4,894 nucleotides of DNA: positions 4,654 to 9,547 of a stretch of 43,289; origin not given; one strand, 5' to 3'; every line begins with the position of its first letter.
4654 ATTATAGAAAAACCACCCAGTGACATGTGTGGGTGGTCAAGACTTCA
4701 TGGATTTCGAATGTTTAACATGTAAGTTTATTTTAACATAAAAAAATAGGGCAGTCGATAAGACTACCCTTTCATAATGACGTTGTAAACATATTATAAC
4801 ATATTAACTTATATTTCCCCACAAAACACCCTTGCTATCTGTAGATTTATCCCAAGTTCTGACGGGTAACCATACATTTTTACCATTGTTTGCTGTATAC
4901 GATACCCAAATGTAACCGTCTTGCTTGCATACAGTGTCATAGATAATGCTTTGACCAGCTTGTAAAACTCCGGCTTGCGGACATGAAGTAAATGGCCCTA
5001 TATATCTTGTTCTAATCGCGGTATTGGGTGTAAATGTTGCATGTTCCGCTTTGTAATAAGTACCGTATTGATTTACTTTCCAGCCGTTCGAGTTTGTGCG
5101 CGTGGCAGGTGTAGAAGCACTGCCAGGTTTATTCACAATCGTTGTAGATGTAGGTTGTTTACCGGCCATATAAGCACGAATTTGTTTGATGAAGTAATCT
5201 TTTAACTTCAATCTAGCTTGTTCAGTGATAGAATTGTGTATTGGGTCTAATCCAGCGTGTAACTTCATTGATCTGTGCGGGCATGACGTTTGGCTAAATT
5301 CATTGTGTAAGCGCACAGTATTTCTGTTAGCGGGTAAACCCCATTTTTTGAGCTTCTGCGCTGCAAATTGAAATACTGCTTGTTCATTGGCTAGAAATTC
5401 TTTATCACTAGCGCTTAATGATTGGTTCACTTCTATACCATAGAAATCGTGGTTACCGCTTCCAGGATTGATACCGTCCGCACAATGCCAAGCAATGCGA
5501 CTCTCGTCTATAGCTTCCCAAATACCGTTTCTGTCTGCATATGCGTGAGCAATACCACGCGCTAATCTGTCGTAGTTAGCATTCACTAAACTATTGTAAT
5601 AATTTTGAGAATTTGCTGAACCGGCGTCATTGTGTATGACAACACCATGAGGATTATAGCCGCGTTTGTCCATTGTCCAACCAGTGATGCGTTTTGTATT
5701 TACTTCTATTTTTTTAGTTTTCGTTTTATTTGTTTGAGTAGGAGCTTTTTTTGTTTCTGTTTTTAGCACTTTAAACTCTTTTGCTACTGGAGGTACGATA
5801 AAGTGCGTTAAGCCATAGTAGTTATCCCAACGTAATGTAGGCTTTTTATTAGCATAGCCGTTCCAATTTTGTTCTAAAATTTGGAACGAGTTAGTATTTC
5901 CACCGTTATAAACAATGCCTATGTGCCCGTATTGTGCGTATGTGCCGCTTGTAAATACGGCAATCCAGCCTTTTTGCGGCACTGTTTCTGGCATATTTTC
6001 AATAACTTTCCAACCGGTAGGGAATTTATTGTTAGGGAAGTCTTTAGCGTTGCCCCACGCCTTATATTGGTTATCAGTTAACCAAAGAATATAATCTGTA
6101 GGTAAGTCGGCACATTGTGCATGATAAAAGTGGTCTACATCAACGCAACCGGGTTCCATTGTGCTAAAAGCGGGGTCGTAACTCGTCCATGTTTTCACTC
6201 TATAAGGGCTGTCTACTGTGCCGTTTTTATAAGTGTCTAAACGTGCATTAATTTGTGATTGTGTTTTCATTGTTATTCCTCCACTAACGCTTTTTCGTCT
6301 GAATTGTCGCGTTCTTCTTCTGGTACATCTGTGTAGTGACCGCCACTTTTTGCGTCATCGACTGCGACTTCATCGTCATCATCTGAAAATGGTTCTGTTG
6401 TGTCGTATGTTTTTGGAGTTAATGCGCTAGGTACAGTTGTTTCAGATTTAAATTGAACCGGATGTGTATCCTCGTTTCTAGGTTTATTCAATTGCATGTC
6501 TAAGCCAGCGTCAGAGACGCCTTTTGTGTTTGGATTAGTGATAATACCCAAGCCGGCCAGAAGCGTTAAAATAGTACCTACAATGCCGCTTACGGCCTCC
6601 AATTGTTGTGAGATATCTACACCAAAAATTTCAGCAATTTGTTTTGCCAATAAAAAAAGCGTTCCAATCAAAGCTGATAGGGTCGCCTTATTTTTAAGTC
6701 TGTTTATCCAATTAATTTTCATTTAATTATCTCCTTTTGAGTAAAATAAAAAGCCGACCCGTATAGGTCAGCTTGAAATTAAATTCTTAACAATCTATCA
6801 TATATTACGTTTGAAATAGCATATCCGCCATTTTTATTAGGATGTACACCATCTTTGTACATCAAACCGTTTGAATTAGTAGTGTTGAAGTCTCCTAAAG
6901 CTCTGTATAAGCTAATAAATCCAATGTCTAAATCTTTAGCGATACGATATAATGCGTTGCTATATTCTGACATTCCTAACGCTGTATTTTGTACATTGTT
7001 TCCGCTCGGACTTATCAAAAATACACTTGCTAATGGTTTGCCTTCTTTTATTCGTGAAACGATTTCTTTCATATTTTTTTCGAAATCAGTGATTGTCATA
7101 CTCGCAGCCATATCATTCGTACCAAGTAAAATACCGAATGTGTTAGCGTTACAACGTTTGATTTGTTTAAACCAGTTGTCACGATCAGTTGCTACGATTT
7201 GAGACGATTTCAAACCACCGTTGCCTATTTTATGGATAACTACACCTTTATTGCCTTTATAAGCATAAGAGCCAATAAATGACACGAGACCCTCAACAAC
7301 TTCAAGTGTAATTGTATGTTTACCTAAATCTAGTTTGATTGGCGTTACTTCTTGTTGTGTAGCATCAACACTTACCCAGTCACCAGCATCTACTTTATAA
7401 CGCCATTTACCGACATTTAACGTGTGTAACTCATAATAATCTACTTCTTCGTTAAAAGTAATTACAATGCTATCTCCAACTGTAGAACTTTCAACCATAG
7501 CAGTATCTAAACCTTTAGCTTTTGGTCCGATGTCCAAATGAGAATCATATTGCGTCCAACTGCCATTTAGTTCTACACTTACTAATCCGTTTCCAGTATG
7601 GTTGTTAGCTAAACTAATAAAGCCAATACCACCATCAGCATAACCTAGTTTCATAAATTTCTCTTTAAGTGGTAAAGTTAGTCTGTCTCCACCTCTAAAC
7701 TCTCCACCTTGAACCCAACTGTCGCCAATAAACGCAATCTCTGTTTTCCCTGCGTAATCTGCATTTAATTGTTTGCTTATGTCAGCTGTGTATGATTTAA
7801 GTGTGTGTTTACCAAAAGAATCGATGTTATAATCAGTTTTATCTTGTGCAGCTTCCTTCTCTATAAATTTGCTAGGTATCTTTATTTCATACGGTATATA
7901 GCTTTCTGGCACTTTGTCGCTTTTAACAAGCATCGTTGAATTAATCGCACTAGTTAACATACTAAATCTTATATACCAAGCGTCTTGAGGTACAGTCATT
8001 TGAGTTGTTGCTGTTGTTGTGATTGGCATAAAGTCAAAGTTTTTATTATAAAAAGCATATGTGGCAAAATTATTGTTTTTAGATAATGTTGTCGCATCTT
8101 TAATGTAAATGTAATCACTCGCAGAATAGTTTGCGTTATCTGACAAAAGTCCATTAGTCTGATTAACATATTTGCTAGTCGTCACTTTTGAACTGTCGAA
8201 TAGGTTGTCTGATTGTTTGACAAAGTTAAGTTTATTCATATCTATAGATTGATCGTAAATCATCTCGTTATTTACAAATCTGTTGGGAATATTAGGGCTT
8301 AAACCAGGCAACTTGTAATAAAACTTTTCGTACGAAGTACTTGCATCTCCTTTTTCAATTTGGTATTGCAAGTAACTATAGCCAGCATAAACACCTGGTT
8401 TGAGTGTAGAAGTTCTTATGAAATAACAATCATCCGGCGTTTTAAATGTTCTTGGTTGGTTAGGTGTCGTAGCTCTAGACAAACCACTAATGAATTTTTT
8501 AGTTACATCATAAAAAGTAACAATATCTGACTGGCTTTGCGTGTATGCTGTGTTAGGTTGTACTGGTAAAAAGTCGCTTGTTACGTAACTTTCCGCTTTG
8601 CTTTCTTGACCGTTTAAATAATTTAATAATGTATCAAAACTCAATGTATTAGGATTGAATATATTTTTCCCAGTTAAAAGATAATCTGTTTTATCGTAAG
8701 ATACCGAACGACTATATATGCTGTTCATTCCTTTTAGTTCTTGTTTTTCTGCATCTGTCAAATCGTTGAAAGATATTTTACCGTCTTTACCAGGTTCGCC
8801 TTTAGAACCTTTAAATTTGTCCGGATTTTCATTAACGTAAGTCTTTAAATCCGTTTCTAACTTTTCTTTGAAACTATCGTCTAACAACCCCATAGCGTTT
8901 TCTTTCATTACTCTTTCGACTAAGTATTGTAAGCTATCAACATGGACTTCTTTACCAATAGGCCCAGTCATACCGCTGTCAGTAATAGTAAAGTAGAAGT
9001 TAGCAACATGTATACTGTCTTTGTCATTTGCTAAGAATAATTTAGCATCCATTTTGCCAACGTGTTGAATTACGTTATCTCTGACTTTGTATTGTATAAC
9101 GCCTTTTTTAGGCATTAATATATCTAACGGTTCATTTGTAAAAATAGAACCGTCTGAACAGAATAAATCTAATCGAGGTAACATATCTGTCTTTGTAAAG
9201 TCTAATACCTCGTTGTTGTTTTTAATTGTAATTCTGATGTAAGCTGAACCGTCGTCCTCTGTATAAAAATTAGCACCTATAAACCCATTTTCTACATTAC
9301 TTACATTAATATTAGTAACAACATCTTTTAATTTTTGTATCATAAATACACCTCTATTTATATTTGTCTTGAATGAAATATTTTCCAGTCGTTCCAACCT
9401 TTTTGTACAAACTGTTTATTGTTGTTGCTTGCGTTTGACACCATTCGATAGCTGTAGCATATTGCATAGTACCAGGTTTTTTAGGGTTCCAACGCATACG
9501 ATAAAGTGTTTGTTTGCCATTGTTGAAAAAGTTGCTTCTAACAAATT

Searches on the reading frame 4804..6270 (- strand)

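Call 55: search_protein_families(library=pfam, proteins=[window:4804-6270:-], max_evalue=0.001)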
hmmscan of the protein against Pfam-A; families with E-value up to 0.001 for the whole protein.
window:4804-6270:- (488 aa): 3 families
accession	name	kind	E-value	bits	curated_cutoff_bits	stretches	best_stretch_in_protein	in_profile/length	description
PF08460.16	SH3_5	-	5.3e-21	74.9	22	1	405-470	1-68/68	Bacterial SH3 domain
PF01510.30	Amidase_2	-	1.8e-14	54.6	26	1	205-332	3-130/131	N-acetylmuramoyl-L-alanine amidase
PF05257.22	CHAP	-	6.6e-11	43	26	1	49-135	8-81/81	CHAP domain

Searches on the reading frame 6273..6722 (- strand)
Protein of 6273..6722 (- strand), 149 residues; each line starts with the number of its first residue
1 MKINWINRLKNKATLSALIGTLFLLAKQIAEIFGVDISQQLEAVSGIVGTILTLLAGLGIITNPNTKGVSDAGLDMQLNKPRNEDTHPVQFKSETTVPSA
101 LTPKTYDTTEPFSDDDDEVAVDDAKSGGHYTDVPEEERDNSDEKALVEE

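Call 55: search_protein_families(library=pfam, proteins=[window:6273-6722:-], max_evalue=0.001)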
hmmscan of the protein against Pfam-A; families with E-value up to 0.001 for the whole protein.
window:6273-6722:- (149 aa): 1 family
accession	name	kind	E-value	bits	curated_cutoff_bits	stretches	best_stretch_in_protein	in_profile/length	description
PF04531.18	Phage_holin_1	-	1.7e-16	60.9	22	1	3-82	1-82/82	Bacteriophage holin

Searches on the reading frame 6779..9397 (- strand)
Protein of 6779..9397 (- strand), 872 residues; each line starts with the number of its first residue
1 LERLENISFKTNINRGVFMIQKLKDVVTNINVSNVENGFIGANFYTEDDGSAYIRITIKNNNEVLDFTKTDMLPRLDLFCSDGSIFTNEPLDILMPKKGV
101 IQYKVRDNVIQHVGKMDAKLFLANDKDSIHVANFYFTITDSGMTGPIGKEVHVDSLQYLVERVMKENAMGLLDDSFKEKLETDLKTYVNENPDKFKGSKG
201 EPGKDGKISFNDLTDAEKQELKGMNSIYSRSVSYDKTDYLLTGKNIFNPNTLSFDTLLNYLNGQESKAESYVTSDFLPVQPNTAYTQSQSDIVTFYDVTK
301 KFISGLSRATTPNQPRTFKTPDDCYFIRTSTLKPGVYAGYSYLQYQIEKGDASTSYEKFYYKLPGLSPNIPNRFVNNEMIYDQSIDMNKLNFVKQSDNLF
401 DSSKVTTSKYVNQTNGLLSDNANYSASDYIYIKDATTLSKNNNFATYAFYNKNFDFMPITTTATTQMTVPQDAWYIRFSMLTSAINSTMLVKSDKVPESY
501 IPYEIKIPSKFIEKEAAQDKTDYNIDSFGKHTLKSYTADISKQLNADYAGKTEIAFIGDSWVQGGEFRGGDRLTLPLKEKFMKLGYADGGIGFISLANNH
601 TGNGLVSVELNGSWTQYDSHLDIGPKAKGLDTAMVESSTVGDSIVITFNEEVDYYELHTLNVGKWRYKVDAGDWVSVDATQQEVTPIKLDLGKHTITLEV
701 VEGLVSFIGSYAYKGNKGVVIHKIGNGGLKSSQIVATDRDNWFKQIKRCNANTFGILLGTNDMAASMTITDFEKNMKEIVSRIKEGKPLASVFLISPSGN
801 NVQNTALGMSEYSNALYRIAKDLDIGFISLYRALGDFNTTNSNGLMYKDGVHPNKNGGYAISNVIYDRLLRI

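Call 5: search_protein_families(library=pfam, proteins=[window:6779-9397:-], max_evalue=0.01)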
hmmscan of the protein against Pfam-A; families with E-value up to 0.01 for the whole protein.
window:6779-9397:- (872 aa): 2 families
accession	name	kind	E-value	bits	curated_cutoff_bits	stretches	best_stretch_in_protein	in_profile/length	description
PF10651.15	BppU_N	-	3.7e-21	75.8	23.1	1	40-164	19-141/142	BppU N-terminal domain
PF13472.12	Lipase_GDSL_2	-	5.1e-10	40.6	32.9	1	724-857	39-175/178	GDSL-like Lipase/Acylhydrolase family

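Call 6: search_protein_families(library=phrogs, proteins=[window:6779-9397:-], max_evalue=0.001)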
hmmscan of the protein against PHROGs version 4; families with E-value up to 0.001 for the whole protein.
window:6779-9397:- (872 aa): 13 families
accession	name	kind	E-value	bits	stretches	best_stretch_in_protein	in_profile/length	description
phrog_19519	-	connector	4e-179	598.5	1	20-761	3-714/714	neck protein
phrog_18372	-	tail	8.7e-76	256.8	1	20-209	1-190/670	tail fiber protein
phrog_1125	-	tail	3.4e-62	212.1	1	21-227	2-209/412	tail fiber protein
phrog_32409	-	tail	1.1e-57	197.1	1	19-208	2-202/884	tail fiber protein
phrog_21853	-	unknown function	1.9e-50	173.3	1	22-253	3-239/409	-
phrog_24886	-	unknown function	1.1e-42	146.6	2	783-872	48-137/137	-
phrog_257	-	tail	1.6e-42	147.3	1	19-454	2-350/508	minor tail protein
phrog_11541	-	unknown function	1.1e-25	91.1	3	377-534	451-603/832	-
phrog_38670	-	tail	2.3e-23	82.7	1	686-861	1084-1267/1280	tail fiber protein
phrog_14987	-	unknown function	3.6e-22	79.6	1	522-870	272-623/625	-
phrog_15881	-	tail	1.1e-16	61.8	1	636-869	293-549/554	tail protein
phrog_6102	-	moron, auxiliary metabolic gene and host takeover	0.0001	22.1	1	754-865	105-221/442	lipase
phrog_27225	-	unknown function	0.00067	20.6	0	30-129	19-111/158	-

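Call 64: search_protein_families(library=ncbifam, proteins=[window:6779-9397:-], max_evalue=0.001)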
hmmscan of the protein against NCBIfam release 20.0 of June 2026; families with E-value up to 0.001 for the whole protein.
window:6779-9397:- (872 aa): 1 family
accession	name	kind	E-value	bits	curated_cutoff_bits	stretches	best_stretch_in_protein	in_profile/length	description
NF042968.1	AcxylEst_AxeA1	equivalog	3.1e-05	22.5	700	1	742-865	335-459/459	acetylxylan esterase AxeA1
